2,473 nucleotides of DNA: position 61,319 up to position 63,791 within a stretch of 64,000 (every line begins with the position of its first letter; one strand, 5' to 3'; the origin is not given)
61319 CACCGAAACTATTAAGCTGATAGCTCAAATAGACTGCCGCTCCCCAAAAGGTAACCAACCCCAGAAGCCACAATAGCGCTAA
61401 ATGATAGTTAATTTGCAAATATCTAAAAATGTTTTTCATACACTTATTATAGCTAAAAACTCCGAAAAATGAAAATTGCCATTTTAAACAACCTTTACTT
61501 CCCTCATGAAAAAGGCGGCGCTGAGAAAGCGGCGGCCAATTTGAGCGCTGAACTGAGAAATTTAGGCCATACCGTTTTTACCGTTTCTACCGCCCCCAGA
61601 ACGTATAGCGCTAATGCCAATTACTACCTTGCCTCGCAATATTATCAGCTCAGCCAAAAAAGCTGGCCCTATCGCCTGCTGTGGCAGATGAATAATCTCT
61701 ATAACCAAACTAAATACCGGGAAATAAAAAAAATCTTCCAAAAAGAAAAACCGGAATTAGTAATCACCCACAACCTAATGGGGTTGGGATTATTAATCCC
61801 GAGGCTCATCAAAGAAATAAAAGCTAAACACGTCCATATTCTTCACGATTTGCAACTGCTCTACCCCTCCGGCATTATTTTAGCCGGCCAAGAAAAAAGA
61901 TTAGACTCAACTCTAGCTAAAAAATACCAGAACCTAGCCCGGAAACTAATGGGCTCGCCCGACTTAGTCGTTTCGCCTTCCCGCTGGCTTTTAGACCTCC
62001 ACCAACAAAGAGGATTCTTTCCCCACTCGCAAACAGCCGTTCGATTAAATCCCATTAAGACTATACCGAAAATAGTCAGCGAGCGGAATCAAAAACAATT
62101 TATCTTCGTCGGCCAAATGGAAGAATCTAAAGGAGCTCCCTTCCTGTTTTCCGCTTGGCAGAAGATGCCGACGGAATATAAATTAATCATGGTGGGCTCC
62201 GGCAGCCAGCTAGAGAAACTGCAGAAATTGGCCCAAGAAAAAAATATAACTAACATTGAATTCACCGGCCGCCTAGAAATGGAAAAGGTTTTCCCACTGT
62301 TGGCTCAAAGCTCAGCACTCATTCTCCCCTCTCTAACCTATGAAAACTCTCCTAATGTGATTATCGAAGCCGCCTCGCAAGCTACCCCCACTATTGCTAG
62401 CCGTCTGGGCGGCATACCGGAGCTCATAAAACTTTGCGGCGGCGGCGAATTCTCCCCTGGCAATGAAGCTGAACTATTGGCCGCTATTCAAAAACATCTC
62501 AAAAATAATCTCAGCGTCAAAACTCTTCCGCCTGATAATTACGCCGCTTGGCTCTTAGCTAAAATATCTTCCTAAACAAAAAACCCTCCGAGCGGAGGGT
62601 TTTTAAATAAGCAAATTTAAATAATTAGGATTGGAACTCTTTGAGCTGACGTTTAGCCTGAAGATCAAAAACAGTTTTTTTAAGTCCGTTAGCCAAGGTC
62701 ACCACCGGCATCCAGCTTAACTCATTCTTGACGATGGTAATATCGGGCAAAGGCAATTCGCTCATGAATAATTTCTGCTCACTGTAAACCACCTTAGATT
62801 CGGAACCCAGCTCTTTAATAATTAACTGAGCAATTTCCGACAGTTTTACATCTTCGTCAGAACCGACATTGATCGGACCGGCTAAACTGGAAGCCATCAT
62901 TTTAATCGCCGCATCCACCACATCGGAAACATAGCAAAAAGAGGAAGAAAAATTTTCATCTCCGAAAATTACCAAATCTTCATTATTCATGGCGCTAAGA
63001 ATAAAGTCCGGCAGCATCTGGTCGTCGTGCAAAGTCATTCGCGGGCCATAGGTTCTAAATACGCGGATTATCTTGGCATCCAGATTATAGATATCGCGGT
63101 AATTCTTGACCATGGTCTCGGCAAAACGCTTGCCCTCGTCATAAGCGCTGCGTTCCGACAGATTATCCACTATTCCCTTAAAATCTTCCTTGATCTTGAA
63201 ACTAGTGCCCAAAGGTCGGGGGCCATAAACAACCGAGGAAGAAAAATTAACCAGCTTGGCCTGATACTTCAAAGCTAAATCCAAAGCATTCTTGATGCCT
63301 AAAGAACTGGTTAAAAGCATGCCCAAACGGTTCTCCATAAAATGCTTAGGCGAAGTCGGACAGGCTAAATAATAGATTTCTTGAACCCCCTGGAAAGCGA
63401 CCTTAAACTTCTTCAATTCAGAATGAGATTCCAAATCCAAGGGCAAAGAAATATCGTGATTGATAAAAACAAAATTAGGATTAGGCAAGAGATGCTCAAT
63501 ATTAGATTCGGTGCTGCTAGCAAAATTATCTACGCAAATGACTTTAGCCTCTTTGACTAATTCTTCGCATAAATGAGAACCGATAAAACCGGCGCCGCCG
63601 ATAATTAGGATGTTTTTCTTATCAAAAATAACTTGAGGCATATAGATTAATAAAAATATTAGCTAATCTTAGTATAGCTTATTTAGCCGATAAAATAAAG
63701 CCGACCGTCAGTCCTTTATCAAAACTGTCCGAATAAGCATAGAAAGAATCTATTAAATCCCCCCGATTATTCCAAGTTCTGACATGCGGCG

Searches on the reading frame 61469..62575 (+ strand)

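Call 43: search_protein_families(library=pfam, proteins=[window:61469-62575:+], max_evalue=0.001)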
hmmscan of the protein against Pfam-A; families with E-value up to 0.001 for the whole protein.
window:61469-62575:+ (368 aa): 4 families
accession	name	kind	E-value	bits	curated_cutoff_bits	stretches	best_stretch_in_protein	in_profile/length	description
PF13692.12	Glyco_trans_1_4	-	4.9e-24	85.7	27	1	209-346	2-142/142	Glycosyl transferases group 1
PF00534.26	Glycos_transf_1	-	1.6e-23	83.5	26.4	1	201-347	8-159/172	Glycosyl transferases group 1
PF13439.12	Glyco_transf_4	-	1.2e-14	55.1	28.5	1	16-196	2-166/170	Glycosyltransferase Family 4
PF13579.12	Glyco_trans_4_4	-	1e-09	39.4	29.7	1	16-190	1-154/158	Glycosyl transferase 4-like domain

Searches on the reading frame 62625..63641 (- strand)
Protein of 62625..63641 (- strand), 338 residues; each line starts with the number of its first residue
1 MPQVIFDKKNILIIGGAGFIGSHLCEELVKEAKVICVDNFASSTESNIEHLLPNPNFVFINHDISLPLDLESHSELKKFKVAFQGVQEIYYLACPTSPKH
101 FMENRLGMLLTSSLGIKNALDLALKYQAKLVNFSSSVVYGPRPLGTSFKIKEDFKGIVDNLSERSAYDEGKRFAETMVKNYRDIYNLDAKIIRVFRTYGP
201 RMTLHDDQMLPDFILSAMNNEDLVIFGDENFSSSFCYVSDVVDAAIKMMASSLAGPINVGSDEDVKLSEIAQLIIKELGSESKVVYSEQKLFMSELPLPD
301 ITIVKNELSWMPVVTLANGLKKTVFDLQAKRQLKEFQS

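Call 10: search_protein_families(library=pfam, proteins=[window:62625-63641:-], max_evalue=0.001)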
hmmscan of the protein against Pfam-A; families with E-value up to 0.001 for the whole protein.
window:62625-63641:- (338 aa): 4 families
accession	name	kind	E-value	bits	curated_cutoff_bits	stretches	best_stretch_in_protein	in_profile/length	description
PF01370.27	Epimerase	-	2.3e-36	125.9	20.9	1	11-260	1-240/240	NAD dependent epimerase/dehydratase family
PF16363.11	GDP_Man_Dehyd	-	7e-33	114.9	27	1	12-322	1-331/332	GDP-mannose 4,6 dehydratase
PF01073.25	3Beta_HSD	-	8.7e-13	48.4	22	1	12-246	1-226/280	3-beta hydroxysteroid dehydrogenase/isomerase family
PF07993.18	NAD_binding_4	-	1.2e-07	31.6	20.1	1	108-224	108-236/258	Male sterility protein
